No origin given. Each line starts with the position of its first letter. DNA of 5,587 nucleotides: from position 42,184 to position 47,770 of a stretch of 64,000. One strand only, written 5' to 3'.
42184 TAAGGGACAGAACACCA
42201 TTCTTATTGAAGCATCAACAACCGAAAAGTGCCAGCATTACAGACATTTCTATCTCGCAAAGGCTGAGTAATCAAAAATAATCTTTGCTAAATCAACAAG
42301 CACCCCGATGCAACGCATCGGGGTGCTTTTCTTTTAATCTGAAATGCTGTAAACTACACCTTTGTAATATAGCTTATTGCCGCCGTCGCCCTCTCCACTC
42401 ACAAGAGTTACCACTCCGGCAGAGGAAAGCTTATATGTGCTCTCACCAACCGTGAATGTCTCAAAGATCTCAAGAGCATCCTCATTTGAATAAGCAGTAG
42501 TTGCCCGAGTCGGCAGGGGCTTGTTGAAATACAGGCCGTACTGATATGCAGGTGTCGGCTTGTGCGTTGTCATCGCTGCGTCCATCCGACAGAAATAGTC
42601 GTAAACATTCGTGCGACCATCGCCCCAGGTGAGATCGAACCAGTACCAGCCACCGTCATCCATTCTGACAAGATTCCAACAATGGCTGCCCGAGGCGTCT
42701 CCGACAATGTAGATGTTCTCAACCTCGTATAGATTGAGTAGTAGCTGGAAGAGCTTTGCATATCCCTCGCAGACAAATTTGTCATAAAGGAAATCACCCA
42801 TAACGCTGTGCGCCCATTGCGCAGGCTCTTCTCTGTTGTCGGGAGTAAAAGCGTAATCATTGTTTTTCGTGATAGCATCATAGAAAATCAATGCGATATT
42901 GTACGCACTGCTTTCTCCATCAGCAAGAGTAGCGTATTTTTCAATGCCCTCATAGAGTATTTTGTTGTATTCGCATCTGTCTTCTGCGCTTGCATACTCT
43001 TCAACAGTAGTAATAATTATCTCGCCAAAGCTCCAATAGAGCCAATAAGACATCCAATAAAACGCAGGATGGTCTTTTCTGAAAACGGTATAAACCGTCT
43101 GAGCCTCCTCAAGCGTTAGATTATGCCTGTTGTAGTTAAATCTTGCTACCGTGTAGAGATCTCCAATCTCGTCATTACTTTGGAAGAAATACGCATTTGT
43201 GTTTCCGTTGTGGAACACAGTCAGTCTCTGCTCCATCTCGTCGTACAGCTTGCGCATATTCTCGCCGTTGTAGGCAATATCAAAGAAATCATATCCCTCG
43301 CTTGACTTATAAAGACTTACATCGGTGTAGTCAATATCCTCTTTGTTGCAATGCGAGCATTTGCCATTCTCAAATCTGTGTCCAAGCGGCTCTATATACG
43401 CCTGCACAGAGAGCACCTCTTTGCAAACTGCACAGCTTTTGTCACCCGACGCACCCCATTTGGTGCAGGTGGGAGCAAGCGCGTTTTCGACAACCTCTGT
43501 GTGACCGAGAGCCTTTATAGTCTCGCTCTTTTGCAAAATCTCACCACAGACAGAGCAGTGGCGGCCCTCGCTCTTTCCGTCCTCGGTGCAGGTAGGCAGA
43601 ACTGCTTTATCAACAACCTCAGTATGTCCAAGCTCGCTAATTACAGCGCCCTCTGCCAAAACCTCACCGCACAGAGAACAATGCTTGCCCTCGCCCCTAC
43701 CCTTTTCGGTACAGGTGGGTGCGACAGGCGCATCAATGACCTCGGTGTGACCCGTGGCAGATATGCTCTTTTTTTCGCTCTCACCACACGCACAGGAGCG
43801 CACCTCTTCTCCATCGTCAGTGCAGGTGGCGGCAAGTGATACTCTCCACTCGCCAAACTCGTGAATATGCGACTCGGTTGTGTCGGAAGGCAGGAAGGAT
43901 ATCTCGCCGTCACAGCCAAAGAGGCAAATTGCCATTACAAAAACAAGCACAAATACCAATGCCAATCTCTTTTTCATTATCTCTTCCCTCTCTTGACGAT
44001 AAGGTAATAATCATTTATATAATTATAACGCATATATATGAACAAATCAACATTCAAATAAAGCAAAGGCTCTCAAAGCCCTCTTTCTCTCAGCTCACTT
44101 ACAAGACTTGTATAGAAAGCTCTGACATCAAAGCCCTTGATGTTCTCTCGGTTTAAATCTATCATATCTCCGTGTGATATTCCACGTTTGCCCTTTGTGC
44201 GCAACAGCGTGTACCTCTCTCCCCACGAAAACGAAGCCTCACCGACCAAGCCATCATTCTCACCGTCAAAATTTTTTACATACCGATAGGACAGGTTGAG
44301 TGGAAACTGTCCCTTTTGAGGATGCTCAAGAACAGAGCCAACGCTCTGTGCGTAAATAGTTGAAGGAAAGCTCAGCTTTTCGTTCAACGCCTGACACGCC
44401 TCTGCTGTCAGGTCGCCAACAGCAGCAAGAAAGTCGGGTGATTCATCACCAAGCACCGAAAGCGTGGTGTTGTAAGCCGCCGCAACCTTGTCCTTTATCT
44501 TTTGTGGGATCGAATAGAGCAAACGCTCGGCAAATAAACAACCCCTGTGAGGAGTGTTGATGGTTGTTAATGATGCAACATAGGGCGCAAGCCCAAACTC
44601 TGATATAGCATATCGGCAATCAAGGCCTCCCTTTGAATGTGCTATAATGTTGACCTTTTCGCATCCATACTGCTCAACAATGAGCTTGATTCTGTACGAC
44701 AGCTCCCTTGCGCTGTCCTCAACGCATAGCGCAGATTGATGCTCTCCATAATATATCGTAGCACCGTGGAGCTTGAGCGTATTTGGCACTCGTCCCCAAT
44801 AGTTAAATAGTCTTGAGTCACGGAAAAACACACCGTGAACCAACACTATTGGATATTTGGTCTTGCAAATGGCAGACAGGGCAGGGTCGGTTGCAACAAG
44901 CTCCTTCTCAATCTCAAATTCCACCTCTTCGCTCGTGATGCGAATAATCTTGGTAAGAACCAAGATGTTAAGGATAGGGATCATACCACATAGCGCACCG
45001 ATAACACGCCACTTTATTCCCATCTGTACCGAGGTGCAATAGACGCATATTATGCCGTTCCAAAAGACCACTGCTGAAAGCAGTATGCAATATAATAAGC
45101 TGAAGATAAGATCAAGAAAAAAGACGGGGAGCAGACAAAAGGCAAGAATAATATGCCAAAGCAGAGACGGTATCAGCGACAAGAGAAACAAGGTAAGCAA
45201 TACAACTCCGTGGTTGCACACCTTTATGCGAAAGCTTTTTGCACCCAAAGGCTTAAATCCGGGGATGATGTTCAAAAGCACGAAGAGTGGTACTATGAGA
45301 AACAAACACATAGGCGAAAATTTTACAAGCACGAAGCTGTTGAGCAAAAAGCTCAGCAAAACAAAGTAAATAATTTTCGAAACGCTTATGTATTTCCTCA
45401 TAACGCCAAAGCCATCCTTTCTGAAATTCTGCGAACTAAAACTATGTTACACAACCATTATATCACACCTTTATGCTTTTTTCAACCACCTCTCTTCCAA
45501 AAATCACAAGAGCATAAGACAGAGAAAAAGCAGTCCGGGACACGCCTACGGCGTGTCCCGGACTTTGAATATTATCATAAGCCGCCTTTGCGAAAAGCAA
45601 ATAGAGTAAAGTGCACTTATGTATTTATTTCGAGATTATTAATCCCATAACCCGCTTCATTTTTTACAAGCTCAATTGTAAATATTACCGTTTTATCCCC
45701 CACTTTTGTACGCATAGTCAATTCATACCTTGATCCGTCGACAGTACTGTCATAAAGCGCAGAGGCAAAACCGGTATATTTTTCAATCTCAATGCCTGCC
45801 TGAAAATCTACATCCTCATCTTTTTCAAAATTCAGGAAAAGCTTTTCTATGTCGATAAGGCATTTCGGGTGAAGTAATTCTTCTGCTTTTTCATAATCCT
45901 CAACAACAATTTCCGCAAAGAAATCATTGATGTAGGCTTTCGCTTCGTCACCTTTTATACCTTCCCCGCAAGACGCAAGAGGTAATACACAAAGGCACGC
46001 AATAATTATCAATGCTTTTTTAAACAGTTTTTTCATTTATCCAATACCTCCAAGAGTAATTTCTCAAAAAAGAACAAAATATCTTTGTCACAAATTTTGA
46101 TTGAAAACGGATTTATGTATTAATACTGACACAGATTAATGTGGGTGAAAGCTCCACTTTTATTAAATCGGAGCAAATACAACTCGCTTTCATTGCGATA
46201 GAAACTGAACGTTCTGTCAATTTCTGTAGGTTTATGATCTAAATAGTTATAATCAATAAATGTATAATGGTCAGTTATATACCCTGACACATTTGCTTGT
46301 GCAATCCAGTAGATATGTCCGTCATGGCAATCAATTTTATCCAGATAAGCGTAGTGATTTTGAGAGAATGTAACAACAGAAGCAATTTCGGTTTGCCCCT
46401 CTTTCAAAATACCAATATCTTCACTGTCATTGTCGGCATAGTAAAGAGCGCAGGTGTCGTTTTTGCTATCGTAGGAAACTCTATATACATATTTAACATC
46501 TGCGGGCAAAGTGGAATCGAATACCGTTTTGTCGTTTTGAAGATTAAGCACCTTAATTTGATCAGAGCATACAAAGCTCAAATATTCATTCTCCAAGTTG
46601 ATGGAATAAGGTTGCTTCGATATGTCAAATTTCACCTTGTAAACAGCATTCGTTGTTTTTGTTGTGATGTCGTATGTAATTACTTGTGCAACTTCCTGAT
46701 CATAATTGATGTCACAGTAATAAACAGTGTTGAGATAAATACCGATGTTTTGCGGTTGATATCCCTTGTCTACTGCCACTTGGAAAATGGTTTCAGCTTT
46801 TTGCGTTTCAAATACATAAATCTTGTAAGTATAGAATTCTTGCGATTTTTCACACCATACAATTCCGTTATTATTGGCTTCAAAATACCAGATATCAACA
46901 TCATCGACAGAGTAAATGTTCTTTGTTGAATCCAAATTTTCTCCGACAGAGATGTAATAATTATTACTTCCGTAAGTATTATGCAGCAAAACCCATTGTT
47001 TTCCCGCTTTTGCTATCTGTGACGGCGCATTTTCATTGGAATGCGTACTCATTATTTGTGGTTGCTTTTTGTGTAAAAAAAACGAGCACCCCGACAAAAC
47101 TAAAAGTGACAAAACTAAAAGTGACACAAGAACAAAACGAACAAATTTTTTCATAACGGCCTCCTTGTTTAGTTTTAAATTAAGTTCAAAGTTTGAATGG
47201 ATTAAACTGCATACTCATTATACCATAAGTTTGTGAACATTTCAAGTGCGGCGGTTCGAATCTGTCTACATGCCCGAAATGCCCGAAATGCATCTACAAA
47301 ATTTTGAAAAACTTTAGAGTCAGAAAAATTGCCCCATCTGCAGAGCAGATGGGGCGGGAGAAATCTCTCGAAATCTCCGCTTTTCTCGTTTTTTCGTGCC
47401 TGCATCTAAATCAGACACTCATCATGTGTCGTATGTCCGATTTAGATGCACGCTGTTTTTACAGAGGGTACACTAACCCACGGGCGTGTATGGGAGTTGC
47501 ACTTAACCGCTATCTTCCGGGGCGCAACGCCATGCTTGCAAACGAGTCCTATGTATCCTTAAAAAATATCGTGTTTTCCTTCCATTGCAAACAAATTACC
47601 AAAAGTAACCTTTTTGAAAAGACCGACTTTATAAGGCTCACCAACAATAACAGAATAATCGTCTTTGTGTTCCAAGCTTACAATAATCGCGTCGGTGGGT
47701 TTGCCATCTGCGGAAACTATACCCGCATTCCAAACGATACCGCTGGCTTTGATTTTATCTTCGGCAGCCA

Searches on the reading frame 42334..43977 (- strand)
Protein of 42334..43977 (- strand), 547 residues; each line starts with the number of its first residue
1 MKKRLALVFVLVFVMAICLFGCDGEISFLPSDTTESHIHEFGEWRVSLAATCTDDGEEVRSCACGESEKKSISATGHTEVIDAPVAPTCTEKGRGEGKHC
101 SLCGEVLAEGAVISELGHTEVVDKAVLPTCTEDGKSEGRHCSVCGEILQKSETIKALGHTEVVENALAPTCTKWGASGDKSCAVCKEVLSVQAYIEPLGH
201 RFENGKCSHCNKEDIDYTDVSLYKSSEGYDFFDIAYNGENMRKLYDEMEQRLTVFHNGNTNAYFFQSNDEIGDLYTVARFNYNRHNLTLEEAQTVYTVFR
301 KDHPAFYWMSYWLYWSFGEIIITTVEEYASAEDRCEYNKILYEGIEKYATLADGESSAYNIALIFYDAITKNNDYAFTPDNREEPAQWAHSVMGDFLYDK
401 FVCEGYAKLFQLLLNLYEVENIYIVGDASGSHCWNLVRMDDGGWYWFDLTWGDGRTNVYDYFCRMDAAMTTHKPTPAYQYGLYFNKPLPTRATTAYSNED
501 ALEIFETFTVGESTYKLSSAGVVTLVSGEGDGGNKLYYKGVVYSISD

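Call 35: search_protein_families(library=pfam, proteins=[window:42334-43977:-], max_evalue=0.001)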
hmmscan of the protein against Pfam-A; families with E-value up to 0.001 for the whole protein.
window:42334-43977:- (547 aa): 1 family
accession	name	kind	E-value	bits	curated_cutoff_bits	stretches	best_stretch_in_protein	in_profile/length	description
PF01841.26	Transglut_core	-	4.9e-05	24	23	1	352-448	8-107/108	Transglutaminase-like superfamily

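Call 49: search_protein_families(library=ncbifam, proteins=[window:42334-43977:-], max_evalue=0.01)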
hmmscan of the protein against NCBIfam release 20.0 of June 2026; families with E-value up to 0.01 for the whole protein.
window:42334-43977:- (547 aa): 1 family
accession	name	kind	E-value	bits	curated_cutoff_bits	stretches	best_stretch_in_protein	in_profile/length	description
NF045980.1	MAG6410_fam_LP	equivalog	1.8e-12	46.5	450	1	366-466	174-282/622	MAG6410 family transglutaminase-related lipoprotein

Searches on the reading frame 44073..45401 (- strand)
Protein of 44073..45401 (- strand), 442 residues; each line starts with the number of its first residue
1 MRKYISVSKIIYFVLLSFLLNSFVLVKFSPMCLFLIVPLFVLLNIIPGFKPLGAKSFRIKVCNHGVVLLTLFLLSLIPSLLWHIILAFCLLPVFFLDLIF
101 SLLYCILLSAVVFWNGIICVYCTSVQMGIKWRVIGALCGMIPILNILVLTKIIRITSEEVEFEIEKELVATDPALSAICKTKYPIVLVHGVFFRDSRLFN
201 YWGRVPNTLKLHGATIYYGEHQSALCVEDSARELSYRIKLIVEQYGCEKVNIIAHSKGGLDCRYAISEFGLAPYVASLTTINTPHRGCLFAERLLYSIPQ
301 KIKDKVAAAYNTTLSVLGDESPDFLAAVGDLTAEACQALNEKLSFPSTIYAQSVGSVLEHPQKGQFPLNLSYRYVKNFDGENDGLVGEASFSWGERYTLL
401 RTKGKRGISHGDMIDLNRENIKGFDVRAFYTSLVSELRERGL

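Call 12: search_protein_families(library=pfam, proteins=[window:44073-45401:-], max_evalue=0.01)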
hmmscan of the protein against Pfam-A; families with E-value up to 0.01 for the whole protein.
window:44073-45401:- (442 aa): 5 families
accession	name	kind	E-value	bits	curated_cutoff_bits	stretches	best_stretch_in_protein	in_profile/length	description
PF02089.21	Palm_thioest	-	0.00011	22.5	26.8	1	184-294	1-119/254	Palmitoyl protein thioesterase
PF05057.20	DUF676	-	0.00082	19.4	20.3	1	247-304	77-147/217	Putative serine esterase (DUF676)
PF00561.26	Abhydrolase_1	-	0.0011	19.1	25.8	1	234-288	55-110/245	alpha/beta hydrolase fold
PF07819.20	PGAP1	-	0.0044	17.3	24.3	1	226-311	64-156/233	PGAP1-like alpha/beta domain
PF01674.24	Lipase_2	-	0.0046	16.9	20.3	0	183-266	2-93/219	Lipase (class 2)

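Call 13: search_protein_families(library=phrogs, proteins=[window:44073-45401:-], max_evalue=0.001)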
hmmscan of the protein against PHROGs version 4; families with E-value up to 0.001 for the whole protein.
window:44073-45401:- (442 aa): 0 families

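Call 49: search_protein_families(library=ncbifam, proteins=[window:44073-45401:-], max_evalue=0.01)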
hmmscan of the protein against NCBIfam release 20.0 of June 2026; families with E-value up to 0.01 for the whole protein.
window:44073-45401:- (442 aa): 0 families

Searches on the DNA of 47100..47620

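Call 31: search_rna_families(source=window, start=47100, end=47620, threshold=evalue, max_evalue=10, show_alignments=2)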
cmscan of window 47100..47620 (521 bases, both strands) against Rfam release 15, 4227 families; matches with E-value up to 10: 3.
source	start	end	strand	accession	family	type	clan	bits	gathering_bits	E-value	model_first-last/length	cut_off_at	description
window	47122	47224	-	RF01573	DdR5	Gene; snRNA; snoRNA; CD-box;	-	22.2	70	1.1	1-81/81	no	Dictyostelium snoRNA DdR5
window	47384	47418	-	RF01077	TLS-PK2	Cis-reg;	-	19.9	42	0.31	1-66/66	no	Pseudoknot of tRNA-like structure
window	47100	47200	+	RF01619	ceN115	Gene; sRNA;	-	13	44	4.6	51-159/159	5'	C. elegans sRNA ceN115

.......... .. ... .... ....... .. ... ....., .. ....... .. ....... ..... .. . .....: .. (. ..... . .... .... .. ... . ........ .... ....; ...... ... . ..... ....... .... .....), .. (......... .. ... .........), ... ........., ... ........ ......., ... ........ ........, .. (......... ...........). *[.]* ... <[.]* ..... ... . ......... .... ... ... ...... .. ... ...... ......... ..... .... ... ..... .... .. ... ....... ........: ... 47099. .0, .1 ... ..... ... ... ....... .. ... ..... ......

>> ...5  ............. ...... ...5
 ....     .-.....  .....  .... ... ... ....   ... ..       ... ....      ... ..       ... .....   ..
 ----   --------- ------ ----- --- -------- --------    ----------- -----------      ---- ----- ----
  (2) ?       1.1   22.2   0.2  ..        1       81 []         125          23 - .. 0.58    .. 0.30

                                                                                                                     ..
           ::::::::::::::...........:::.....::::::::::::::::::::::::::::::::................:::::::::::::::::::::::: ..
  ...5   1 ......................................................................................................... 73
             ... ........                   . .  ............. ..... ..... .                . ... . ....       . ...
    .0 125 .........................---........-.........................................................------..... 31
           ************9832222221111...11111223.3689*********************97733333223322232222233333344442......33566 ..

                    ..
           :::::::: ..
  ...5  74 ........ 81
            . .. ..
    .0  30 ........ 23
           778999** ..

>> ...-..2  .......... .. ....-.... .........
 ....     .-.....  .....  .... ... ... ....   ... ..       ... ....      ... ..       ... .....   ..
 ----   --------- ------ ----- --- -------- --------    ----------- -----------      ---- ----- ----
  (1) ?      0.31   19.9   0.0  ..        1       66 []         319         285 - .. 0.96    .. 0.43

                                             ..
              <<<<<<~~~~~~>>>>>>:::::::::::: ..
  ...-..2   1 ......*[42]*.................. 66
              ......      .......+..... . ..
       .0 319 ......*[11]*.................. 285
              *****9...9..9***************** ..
